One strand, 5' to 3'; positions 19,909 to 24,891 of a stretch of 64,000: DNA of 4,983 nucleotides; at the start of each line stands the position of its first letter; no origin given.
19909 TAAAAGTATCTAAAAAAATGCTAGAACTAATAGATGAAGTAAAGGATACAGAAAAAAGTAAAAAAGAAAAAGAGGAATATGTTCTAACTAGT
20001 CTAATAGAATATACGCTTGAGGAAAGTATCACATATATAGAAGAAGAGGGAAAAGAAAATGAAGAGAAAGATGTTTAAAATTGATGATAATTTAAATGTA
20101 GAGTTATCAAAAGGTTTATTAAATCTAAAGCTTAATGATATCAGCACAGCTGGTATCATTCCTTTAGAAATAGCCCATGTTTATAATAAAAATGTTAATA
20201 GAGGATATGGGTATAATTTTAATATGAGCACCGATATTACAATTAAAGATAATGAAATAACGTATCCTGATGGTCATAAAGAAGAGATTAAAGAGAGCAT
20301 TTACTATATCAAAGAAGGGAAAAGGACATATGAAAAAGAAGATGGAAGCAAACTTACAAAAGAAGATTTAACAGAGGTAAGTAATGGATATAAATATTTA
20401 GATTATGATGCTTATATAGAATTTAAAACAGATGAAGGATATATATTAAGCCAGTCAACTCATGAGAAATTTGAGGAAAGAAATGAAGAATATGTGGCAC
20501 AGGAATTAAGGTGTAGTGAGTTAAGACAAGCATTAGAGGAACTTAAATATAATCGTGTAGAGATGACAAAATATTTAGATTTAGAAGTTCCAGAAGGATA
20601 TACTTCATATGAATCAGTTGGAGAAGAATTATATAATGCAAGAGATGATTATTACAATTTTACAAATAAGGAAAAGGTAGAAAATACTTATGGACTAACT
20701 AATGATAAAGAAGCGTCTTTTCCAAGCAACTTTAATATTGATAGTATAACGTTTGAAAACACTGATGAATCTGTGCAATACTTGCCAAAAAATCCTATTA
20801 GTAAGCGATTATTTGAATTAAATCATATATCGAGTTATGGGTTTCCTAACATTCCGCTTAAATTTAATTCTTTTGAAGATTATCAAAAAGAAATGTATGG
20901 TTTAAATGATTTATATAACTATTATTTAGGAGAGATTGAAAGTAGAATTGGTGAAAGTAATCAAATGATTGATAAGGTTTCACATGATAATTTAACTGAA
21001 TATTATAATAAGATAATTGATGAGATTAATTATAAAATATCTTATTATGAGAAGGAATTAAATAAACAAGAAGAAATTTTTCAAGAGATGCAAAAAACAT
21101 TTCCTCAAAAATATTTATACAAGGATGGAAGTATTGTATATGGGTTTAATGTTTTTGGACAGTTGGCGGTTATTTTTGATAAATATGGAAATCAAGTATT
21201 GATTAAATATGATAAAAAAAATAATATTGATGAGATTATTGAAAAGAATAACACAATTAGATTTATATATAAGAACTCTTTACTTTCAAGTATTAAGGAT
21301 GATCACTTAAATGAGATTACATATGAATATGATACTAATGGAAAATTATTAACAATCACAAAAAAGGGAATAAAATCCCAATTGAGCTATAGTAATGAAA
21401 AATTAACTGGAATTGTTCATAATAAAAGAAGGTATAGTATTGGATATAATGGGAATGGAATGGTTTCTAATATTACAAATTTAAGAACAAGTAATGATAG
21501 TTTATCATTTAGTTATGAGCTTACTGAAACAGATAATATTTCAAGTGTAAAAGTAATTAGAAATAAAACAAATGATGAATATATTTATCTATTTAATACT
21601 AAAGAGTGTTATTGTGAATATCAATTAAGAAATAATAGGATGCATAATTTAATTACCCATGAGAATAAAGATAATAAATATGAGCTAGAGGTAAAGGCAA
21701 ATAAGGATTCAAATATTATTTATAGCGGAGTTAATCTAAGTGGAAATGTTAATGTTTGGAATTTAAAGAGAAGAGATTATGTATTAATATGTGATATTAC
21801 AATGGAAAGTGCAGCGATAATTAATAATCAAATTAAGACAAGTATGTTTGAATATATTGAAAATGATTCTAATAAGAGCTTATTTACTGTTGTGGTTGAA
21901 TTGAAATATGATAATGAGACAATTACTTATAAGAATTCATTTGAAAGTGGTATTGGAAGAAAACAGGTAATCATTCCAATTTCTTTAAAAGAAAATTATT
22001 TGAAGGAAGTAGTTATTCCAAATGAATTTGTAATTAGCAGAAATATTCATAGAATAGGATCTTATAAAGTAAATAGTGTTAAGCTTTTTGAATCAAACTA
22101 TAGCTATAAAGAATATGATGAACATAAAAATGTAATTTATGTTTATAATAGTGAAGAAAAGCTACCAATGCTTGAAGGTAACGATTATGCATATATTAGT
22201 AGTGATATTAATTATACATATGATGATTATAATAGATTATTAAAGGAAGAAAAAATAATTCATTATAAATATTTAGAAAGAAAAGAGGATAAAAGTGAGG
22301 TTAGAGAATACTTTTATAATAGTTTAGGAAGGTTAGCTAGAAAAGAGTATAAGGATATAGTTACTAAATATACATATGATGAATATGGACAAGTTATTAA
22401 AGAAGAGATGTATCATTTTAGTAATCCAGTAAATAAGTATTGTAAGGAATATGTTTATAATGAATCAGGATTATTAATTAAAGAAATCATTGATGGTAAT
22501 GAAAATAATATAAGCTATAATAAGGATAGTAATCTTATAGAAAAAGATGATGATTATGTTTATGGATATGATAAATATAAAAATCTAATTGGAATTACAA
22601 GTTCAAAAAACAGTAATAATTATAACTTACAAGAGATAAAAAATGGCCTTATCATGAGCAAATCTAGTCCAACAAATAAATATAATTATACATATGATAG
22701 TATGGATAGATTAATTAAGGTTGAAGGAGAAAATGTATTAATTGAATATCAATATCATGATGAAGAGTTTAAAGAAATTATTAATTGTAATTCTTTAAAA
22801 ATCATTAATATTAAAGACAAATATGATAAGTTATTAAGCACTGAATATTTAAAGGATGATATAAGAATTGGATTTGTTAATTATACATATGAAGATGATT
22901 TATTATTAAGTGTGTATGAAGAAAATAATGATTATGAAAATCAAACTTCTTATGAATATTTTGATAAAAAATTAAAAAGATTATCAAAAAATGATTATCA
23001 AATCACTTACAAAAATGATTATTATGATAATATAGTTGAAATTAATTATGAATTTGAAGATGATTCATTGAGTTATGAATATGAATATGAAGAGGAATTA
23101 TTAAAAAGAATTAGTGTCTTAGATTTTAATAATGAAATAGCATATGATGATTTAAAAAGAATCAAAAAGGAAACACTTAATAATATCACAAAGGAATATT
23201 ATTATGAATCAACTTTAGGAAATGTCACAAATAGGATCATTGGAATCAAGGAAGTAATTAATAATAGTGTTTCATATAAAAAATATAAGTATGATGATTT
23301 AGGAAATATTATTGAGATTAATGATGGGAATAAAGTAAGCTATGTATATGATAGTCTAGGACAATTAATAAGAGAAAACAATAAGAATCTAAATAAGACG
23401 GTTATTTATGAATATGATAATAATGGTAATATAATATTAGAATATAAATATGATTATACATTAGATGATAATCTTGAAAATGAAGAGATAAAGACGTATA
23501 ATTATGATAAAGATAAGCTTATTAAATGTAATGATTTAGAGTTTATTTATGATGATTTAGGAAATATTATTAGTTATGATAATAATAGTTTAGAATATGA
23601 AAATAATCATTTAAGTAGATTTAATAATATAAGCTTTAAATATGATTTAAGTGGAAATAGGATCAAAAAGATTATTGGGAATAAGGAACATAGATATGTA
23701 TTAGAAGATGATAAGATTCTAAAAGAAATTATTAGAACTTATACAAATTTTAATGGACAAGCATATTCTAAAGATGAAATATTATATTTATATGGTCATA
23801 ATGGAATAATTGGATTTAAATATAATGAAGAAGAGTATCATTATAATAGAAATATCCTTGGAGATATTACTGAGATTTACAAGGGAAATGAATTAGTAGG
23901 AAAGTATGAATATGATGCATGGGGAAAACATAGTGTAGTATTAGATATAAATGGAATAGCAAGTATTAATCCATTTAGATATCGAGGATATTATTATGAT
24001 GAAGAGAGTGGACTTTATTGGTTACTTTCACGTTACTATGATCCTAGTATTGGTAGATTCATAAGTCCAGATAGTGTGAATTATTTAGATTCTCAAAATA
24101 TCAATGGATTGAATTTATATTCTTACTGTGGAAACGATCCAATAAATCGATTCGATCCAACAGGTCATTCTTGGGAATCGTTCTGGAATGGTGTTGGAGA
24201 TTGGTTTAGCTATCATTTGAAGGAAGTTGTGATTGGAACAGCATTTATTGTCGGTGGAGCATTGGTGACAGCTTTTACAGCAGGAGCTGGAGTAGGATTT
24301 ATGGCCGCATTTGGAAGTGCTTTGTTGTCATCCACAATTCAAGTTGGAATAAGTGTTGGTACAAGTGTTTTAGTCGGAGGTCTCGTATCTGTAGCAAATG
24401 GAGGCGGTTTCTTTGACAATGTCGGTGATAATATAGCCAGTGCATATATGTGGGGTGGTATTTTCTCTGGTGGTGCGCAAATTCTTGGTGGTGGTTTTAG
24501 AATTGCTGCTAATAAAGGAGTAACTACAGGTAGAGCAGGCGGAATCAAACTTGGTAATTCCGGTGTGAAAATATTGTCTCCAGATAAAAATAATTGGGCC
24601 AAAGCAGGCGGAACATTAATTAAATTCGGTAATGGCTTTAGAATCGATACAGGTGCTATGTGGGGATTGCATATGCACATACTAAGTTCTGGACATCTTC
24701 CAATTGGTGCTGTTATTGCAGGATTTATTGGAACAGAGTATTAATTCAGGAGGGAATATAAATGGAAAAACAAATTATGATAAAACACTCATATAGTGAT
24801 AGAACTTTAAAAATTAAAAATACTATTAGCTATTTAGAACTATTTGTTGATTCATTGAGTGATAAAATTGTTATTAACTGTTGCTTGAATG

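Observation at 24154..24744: C-terminal toxin domain is a 192-aa glycine-zipper-rich hydrophobic module, suggesting a membrane-permeabilising toxin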

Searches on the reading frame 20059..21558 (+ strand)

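Call 36: search_protein_families(library=pfam, proteins=[window:20059-21558:+], max_evalue=0.1)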
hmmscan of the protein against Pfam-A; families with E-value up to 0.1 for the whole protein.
window:20059-21558:+ (500 aa): 2 families
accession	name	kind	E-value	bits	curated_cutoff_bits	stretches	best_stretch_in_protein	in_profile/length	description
PF20148.4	DUF6531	-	0.0021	18.8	24.1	1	14-75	4-70/74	Domain of unknown function (DUF6531)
PF23671.1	HTH_70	-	0.028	15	27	1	318-351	14-47/71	HTH 3-helical bundle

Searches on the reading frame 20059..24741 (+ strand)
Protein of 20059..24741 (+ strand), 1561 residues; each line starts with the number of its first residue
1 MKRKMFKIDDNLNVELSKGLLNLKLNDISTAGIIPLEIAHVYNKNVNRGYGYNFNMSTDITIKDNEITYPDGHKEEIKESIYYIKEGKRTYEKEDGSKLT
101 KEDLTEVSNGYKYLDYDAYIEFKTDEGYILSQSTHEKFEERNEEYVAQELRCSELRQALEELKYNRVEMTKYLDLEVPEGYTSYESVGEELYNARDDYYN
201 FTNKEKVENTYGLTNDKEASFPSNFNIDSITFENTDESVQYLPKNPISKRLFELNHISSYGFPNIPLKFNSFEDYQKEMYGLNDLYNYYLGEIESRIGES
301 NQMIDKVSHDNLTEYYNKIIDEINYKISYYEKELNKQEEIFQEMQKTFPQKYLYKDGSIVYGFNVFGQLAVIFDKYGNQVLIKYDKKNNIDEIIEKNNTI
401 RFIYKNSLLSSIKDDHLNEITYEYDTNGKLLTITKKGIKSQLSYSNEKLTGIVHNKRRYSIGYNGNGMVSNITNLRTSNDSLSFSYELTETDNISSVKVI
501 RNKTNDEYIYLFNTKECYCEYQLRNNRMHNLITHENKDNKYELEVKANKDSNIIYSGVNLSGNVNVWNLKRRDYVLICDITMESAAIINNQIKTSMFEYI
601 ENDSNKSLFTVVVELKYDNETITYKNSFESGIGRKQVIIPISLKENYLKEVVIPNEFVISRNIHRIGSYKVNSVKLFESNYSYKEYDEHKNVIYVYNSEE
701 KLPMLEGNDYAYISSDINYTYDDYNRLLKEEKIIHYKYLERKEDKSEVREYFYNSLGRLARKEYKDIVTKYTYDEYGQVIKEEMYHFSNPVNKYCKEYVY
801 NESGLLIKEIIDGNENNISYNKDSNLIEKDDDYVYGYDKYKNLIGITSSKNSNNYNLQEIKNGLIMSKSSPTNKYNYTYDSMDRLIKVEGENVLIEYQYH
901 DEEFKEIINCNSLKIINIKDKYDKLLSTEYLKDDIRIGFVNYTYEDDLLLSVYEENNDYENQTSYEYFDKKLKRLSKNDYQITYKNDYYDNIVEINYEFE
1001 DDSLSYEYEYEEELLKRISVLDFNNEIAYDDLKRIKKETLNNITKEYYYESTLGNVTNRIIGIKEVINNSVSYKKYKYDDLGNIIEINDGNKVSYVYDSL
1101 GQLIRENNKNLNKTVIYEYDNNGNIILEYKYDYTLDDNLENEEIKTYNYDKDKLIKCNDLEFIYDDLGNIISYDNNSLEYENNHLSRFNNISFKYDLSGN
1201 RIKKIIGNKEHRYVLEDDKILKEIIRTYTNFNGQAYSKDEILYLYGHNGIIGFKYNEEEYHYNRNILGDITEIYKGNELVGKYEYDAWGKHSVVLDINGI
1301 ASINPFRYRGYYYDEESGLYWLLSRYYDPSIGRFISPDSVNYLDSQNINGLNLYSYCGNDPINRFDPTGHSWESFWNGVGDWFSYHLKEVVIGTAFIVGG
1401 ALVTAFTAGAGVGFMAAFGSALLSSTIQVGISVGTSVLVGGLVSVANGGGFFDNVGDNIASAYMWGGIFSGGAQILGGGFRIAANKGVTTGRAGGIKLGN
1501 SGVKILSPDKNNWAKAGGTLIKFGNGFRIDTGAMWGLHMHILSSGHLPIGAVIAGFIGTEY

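Call 3: search_protein_families(library=pfam, proteins=[window:20059-24741:+], max_evalue=1)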
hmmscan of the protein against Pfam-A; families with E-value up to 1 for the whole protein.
window:20059-24741:+ (1561 aa): 2 families
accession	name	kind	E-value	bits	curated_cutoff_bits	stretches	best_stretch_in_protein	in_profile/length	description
PF05593.20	RHS_repeat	-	5.1e-15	55.9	22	3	1078-1106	1-31/38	RHS Repeat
PF20148.4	DUF6531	-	0.0071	17.1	24.1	1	14-75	4-70/74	Domain of unknown function (DUF6531)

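Call 4: search_protein_families(library=ncbifam, proteins=[window:20059-24741:+], max_evalue=1)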
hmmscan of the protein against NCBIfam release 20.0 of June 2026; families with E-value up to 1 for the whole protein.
window:20059-24741:+ (1561 aa): 3 families
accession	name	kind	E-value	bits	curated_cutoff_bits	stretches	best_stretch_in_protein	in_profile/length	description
TIGR03696.1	Rhs_assc_core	domain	1e-21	77.2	32.5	1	1285-1370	1-76/76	RHS repeat-associated core domain-containing protein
TIGR01643.1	YD_repeat_2x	repeat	2.5e-11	43.6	15.8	1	1078-1108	1-33/42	YD repeat-containing protein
NF041261.1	RHS_core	equivalog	1.6e-10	39.5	2000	2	1279-1369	1178-1260/1261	RHS element core protein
